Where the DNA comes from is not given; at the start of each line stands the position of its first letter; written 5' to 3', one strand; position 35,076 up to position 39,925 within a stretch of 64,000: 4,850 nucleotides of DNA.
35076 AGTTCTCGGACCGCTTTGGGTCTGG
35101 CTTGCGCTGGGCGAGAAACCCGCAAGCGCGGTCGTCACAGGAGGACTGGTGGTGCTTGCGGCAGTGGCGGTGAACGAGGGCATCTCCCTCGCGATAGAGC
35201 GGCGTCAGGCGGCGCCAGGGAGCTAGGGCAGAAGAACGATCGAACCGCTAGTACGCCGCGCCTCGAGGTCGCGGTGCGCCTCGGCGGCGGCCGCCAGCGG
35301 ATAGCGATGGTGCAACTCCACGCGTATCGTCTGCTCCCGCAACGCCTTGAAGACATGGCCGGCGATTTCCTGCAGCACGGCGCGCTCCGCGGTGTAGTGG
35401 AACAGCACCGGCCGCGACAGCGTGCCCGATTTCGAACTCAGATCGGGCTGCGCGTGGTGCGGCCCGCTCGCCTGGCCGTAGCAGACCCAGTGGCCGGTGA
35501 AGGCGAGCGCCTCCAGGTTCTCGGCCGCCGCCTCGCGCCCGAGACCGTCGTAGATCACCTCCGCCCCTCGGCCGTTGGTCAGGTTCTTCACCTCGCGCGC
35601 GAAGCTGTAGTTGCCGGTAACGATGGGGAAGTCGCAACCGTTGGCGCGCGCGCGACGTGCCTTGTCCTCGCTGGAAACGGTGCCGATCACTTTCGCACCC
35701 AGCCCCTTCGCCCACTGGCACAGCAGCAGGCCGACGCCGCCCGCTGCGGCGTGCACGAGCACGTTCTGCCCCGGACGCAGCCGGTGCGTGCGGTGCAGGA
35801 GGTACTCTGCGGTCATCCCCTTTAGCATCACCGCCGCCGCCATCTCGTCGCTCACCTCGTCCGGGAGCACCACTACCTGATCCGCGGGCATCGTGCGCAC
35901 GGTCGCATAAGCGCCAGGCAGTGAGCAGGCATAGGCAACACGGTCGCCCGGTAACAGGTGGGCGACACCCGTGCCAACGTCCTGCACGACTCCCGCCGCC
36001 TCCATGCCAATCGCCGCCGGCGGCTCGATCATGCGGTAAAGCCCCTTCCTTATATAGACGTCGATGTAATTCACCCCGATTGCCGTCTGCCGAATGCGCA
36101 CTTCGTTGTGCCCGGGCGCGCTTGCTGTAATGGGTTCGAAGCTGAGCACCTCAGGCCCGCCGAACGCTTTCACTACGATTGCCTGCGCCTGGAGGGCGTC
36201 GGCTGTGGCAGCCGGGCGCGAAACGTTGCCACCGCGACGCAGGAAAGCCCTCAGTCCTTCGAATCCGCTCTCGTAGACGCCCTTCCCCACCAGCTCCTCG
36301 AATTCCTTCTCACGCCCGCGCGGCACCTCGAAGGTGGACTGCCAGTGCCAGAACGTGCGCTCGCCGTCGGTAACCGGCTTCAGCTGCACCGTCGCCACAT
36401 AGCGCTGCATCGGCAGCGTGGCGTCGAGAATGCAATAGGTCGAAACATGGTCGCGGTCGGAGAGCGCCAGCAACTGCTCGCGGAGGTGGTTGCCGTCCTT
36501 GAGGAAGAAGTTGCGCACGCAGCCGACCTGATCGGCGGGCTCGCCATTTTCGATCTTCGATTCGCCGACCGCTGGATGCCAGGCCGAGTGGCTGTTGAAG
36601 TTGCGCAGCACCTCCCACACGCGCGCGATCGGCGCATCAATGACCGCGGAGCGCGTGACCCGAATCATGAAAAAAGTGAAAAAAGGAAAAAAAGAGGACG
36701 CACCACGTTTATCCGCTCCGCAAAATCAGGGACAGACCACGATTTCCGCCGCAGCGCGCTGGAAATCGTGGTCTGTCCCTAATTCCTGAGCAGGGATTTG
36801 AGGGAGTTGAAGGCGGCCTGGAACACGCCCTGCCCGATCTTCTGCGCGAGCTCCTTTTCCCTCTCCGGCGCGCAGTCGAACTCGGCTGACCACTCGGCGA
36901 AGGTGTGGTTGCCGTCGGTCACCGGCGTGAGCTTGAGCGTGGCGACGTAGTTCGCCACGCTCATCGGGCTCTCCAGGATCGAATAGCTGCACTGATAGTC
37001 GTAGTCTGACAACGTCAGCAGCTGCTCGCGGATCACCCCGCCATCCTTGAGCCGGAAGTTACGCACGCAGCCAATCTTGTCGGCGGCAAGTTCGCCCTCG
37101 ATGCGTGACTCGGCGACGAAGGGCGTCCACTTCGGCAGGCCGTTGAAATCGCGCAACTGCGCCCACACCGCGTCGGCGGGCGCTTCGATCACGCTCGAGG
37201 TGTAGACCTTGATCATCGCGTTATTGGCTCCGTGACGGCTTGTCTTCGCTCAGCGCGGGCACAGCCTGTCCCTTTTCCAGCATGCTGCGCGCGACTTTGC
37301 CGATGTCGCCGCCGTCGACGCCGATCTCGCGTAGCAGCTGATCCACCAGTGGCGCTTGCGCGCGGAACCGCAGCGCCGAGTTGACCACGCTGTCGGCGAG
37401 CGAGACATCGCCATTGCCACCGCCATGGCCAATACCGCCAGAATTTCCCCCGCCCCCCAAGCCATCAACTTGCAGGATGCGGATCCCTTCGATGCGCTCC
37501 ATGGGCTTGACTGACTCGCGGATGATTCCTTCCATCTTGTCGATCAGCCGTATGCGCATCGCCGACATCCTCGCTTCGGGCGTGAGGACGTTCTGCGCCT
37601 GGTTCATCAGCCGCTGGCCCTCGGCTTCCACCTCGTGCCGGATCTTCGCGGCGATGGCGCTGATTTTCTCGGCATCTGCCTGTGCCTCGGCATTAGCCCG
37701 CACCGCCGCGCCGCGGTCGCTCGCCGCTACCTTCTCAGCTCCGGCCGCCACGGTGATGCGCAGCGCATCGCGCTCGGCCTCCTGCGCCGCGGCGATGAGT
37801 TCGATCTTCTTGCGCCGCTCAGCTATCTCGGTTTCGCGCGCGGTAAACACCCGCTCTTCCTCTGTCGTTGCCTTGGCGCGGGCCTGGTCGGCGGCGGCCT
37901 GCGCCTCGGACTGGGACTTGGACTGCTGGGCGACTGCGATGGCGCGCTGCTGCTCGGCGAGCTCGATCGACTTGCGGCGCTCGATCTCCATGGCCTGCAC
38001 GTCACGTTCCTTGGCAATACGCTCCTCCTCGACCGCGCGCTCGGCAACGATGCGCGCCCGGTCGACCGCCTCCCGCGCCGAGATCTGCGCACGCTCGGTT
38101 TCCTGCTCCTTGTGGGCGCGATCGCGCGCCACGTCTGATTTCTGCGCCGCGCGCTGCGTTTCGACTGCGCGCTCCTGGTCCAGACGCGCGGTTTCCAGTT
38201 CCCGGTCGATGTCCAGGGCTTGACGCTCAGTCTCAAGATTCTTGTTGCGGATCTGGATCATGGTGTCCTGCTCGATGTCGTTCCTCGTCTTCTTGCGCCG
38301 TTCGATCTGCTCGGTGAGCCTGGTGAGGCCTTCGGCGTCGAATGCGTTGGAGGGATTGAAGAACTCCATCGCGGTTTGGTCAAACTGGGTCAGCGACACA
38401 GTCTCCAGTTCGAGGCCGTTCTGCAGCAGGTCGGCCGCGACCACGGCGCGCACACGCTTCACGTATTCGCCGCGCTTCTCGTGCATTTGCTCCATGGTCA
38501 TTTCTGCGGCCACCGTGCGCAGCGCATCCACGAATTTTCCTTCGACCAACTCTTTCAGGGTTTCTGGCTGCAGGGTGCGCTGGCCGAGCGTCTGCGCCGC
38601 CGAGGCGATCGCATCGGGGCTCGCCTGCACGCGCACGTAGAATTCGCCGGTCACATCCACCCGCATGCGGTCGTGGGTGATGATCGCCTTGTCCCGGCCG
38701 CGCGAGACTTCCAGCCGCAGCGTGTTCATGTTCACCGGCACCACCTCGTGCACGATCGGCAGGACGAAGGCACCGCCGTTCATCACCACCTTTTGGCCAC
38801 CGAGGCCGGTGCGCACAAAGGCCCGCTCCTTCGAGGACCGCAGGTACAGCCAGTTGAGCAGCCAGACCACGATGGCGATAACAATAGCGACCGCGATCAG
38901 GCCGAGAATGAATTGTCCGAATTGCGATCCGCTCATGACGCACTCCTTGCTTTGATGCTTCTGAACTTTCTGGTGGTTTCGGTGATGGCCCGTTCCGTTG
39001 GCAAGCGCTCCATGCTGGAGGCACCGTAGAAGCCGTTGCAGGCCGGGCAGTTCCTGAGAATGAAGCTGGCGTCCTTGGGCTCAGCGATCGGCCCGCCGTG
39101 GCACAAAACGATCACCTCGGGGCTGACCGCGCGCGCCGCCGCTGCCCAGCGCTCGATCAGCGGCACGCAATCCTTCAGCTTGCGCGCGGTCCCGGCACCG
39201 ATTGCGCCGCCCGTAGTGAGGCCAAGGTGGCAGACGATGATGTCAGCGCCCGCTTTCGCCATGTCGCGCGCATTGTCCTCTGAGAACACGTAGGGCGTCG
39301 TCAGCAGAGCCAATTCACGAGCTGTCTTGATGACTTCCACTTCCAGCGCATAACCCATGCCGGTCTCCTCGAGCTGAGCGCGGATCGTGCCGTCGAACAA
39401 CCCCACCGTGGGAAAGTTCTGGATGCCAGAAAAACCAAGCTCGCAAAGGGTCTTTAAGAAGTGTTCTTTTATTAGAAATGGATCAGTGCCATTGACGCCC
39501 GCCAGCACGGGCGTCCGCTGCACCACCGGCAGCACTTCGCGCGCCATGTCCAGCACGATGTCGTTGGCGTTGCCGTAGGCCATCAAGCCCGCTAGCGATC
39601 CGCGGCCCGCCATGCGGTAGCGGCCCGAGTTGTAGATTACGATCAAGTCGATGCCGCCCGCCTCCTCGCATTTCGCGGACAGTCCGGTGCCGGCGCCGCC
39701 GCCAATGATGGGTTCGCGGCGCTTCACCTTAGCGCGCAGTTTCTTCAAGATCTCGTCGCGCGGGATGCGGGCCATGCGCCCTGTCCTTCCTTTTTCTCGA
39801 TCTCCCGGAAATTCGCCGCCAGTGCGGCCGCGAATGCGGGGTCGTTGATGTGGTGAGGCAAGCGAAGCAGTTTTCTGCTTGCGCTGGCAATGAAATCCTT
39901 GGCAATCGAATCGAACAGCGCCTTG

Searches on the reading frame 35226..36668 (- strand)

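Call 50: search_protein_families(library=pfam, proteins=[window:35226-36668:-])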
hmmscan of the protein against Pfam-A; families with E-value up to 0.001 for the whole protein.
window:35226-36668:- (481 aa): 4 families
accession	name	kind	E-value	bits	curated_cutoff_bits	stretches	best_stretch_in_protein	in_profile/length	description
PF10604.15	Polyketide_cyc2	-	6.4e-23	82.1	27.4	1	1-141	1-139/142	Polyketide cyclase / dehydrase and lipid transport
PF00107.32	ADH_zinc_N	-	2.8e-18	66.6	31.8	1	311-405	1-96/129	Zinc-binding dehydrogenase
PF08240.17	ADH_N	-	6.4e-16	58.9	23.5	1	187-270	2-104/104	Alcohol dehydrogenase GroES-like domain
PF13602.12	ADH_zinc_N_2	-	7.5e-14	53.2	27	1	347-479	5-134/134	Zinc-binding dehydrogenase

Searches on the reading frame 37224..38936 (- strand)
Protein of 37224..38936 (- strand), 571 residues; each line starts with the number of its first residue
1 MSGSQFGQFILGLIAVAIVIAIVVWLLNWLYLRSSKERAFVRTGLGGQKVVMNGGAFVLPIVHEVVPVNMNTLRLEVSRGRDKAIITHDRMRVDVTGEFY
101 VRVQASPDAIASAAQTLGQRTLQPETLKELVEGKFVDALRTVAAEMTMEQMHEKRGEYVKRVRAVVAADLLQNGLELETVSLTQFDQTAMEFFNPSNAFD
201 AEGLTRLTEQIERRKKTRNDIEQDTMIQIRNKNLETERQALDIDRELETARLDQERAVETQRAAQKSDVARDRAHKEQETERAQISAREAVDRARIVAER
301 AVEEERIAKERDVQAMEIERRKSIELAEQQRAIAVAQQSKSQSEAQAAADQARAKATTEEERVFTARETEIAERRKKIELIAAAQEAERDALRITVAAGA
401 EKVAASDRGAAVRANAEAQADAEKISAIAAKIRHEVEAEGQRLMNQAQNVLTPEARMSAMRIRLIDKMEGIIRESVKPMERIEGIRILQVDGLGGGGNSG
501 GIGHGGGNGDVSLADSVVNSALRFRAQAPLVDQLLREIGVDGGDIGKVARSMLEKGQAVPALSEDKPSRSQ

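Call 50: search_protein_families(library=pfam, proteins=[window:37224-38936:-])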
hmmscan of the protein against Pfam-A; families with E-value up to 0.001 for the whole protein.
window:37224-38936:- (571 aa): 2 families
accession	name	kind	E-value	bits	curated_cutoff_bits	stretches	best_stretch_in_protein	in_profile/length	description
PF15975.10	Flot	-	3.3e-37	127.8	27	1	416-540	2-124/124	Flotillin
PF01145.31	Band_7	-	2.5e-17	63.9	23.6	1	40-188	10-148/176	SPFH domain / Band 7 family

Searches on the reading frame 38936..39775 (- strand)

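Call 50: search_protein_families(library=pfam, proteins=[window:38936-39775:-])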
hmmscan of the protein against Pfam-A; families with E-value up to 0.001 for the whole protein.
window:38936-39775:- (280 aa): 1 family
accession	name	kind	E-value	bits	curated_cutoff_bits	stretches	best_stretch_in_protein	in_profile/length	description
PF09370.16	PEP_hydrolase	-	1.7e-128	427.9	33.8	1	8-274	1-267/267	Phosphoenolpyruvate hydrolase-like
